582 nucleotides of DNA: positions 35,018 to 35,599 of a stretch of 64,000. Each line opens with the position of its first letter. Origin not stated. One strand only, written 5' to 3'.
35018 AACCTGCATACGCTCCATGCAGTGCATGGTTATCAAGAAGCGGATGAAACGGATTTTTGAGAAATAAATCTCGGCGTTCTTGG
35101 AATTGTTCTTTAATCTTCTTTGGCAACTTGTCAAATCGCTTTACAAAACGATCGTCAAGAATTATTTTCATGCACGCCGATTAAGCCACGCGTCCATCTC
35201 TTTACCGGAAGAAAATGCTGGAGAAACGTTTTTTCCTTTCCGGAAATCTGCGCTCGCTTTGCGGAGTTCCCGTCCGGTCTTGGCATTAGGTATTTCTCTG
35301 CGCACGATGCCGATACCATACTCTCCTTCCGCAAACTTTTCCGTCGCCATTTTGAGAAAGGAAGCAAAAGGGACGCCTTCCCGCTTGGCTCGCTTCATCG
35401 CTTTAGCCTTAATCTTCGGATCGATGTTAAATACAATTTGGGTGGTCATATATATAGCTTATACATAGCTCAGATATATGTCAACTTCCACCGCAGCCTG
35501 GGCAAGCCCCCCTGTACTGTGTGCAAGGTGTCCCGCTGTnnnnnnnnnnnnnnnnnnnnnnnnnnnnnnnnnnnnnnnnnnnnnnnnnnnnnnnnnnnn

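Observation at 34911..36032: Two type II toxin-antitoxin pairs inserted between rpmH and dnaA at the replication-origin locus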

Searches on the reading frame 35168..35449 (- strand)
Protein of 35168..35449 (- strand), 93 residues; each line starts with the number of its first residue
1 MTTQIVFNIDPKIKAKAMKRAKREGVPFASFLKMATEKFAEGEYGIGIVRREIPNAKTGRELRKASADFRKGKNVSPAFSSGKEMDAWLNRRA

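Call 3: search_protein_families(library=pfam, proteins=[window:35168-35449:-], max_evalue=1)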
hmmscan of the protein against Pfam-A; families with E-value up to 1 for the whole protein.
window:35168-35449:- (93 aa): 0 families

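Call 4: search_protein_families(library=ncbifam, proteins=[window:35168-35449:-], max_evalue=1)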
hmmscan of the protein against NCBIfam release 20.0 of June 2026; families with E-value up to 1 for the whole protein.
window:35168-35449:- (93 aa): 0 families

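Call 7: search_protein_families(library=padloc, proteins=[window:35168-35449:-], max_evalue=1)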
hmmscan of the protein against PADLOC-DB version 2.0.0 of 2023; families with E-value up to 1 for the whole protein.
window:35168-35449:- (93 aa): 0 families

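Call 9: search_solved_structures(query=window:35168-35449:-, max_evalue=10, show_alignments=2)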
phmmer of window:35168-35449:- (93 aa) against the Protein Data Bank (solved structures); distinct sequences matched with E-value up to 10: 2.
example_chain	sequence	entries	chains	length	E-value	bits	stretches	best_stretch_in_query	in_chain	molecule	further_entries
1ezv_B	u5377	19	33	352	0.56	14.1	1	36-87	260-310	UBIQUINOL-CYTOCHROME C REDUCTASE COMPLEX CORE PROTEIN 2 | Ubiquinol-cytochrome-c reductase complex core protein 2 | Cytochrome b-c1 complex subunit 2, mitochond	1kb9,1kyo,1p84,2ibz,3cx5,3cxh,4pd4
6giq_B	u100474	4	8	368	0.57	14.1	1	36-87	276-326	Cytochrome b-c1 complex subunit 2, mitochondrial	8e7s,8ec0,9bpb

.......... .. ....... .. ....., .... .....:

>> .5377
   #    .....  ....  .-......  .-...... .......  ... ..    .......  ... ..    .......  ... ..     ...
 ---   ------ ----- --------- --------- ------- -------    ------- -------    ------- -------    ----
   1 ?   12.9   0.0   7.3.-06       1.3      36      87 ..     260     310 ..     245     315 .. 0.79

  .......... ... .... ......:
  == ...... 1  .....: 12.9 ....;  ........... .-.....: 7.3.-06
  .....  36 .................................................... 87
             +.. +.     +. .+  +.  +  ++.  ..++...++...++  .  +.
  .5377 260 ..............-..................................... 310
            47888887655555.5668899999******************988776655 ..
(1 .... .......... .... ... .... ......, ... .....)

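Call 15: find_homologous_proteins(query=window:35168-35449:-, max_evalue=0.001)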
Query window:35168-35449:- (93 aa): 102 proteins with E <= 0.001 among 102 candidates.
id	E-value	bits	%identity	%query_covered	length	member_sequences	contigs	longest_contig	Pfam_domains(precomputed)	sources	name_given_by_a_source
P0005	3.3e-53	195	100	100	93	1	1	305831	-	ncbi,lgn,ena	-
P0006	1.5e-43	164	87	96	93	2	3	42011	-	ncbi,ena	-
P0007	1.5e-41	158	81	98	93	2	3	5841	-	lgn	-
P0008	1.3e-40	155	84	96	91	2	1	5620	-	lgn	-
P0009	1.6e-40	155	82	97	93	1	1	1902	-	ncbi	-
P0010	2.0e-38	148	79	96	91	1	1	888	-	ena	-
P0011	4.1e-37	144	76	96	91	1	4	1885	-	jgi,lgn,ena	-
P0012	4.2e-37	144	78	96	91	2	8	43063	-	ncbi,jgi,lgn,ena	ncbi:MAG TPA: hypothetical protein VJJ24_00785 [Candidatus Paceibacterota bacterium]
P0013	5.1e-37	143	78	97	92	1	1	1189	-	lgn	-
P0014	6.0e-37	143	75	98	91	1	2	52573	-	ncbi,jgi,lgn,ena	-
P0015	6.6e-37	143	79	96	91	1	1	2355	-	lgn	-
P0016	1.0e-35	139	76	96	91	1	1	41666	-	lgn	-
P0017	2.5e-35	138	78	96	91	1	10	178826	-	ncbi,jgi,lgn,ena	-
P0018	1.9e-33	132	73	96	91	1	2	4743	-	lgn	-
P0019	4.1e-33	131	71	96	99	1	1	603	-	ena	-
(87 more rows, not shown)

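Call 17: search_solved_structures(query=A2, max_evalue=10, show_alignments=3)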
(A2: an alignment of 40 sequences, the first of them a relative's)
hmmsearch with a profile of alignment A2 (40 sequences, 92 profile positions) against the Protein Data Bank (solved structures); distinct sequences matched with E-value up to 10: 0.

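Call 18: search_protein_families(library=pfam, alignment_id=A2, max_evalue=1)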
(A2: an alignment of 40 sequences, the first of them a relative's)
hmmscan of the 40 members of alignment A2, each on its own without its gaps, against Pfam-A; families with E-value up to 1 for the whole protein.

A. member 1, P0005 (93 aa): 0 families

B. families by the number of members that match (of 40 scanned): 22 families
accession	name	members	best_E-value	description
PF00482.28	T2SSF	9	0.0019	Type II secretion system (T2SS), protein F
PF12441.14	CopG_antitoxin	6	0.012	CopG antitoxin of type II toxin-antitoxin system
PF04221.18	RelB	4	0.0029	RelB antitoxin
PF21983.2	NikA-like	4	0.0059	Mobilization protein NikA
PF07179.17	SseB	4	0.019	SseB protein N-terminal domain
PF18578.6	Raf1_N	3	0.036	Rubisco accumulation factor 1 alpha helical domain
PF00159.23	Hormone_3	3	0.083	Pancreatic hormone peptide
PF18495.6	VbhA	2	0.005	Antitoxin VbhA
PF07528.20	DZF_N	2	0.094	DZF N-terminal domain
PF08681.18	TacA1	1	0.054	Antitoxin TacA 1-like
PF24729.2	Acb2_Tad1_hairpin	1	0.056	Acb2/Tad1, hairpin domain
PF18834.6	LPD22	1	0.09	Large polyvalent protein associated domain 22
PF10720.14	DUF2515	1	0.094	Protein of unknown function (DUF2515)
PF13407.12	Peripla_BP_4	1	0.099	Periplasmic binding protein domain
PF08044.16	DUF1707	1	0.1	DUF1707 SHOCT-like domain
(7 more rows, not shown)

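Call 31: predict_structure(alignment_id=A2)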
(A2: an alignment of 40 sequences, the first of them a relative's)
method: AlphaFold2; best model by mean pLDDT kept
length: 93 residues; sequences in the alignment: 40
mean_pLDDT: 81.8   pTM: 0.42
mean pLDDT of the five models: 81.8, 78.7, 78.6, 76.8, 75.1
residues with pLDDT >= 90: 19; 70-90: 65; 50-70: 9; < 50: 0
segments of 3 or more residues with pLDDT < 50: none
pLDDT, mean of each block of 10 residues (from residue 1): 82 93 91 89 72 76 83 75 79 71
secondary structure, 60 per line:
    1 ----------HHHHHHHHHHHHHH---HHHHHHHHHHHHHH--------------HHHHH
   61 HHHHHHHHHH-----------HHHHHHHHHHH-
elements in order: H11-24 H28-41 H56-70 H82-92

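Call 37: fold_search(model_id=the predicted structure, library=pdb)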
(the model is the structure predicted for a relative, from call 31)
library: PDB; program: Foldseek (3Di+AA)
matches with E <= 10: 41; with E <= 0.001: 0
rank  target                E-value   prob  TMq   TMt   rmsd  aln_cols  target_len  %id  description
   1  9lew_E                2.5e-01  0.72  0.45  0.48  10.0        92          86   16  The crystal structure of DinJ-YafQ complex from Vibrio cholerae (released 2025-07-30)
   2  1ea4_E                5.6e-01  0.80  0.36  0.63   2.9        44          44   16  TRANSCRIPTIONAL REPRESSOR COPG/22bp dsDNA COMPLEX (released 2001-07-05)
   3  1b01_A                8.0e-01  0.72  0.35  0.62   2.6        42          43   17  TRANSCRIPTIONAL REPRESSOR COPG/DNA COMPLEX (released 1999-11-19)
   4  1ea4_F                8.0e-01  0.69  0.36  0.62   3.3        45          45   16  TRANSCRIPTIONAL REPRESSOR COPG/22bp dsDNA COMPLEX (released 2001-07-05)
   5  8jdi_F                8.6e-01  0.41  0.33  0.21  10.9        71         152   15  Crystal structure of Cas7-AcrIF25 complex (released 2024-05-29)
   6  9lew_A                8.6e-01  0.35  0.43  0.46   9.7        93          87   16  The crystal structure of DinJ-YafQ complex from Vibrio cholerae (released 2025-07-30)
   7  1myl_A                1.0e+00  0.72  0.37  0.67   3.0        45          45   16  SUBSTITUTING HYDROPHOBIC RESIDUES FOR A BURIED SALT BRIDGE ENHANCES PROTEIN STABILITY BUT DOES NOT REDUCE CONFORMATION (released 1995-01-26)
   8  4fxe_A                1.0e+00  0.63  0.43  0.58   8.1        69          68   17  Crystal structure of the intact E. coli RelBE toxin-antitoxin complex (released 2012-08-29)
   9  6ajm_C                1.0e+00  0.28  0.37  0.42  13.4        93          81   18  Crystal structure of apo AtaTR (released 2019-01-02)
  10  1baz_A                1.2e+00  0.60  0.34  0.58   4.7        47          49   17  ARC REPRESSOR MUTANT PHE10VAL (released 1998-06-17)
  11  8jdi_H                1.2e+00  0.35  0.36  0.23  11.5        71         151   14  Crystal structure of Cas7-AcrIF25 complex (released 2024-05-29)
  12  5zgn_B                1.2e+00  0.23  0.37  0.41  14.3        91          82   16  The crystal structure of KacTA-DNA complex (released 2019-04-03)
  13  1ea4_B                1.4e+00  0.54  0.34  0.63   2.4        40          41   15  TRANSCRIPTIONAL REPRESSOR COPG/22bp dsDNA COMPLEX (released 2001-07-05)
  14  3ft7_A                1.5e+00  0.63  0.39  0.69   2.7        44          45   11  Crystal structure of an extremely stable dimeric protein from sulfolobus islandicus (released 2009-10-20)
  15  1par_A                1.8e+00  0.47  0.34  0.54   4.3        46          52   17  DNA RECOGNITION BY BETA-SHEETS IN THE ARC REPRESSOR-OPERATOR CRYSTAL STRUCTURE (released 1994-07-31)
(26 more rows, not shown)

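Call 40: find_encoding_contigs(protein=P0006, flank=5000, max_places=3)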
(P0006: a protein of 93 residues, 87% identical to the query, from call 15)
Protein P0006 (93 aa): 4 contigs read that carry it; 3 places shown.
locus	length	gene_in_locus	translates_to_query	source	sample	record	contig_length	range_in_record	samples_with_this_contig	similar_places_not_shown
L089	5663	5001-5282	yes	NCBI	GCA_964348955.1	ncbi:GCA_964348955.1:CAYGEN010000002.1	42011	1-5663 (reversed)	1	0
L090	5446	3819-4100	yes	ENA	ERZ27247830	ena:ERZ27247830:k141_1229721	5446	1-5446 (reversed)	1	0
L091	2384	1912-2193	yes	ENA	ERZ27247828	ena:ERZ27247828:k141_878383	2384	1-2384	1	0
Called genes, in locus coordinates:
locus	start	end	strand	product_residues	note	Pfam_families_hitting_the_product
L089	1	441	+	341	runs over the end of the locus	PF02163:Peptidase_M50 (weak)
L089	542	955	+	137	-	PF00164:Ribosom_S12_S23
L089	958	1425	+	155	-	PF00177:Ribosomal_S7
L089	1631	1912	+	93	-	-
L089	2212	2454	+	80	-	-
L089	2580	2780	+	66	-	-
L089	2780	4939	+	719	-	PF00009:GTP_EFTU, PF03144:GTP_EFTU_D2, PF22042:EF-G_D2, PF14492:EFG_III, PF16658:RF3_C (weak), PF03764:EFG_IV, PF00679:EFG_C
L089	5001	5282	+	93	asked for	-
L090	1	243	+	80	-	?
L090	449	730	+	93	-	-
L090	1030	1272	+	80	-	-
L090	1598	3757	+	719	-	PF00009:GTP_EFTU, PF03144:GTP_EFTU_D2, PF22042:EF-G_D2, PF14492:EFG_III, PF16658:RF3_C (weak), PF03764:EFG_IV, PF00679:EFG_C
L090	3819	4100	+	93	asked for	-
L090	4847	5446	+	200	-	?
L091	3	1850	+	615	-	?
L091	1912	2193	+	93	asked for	-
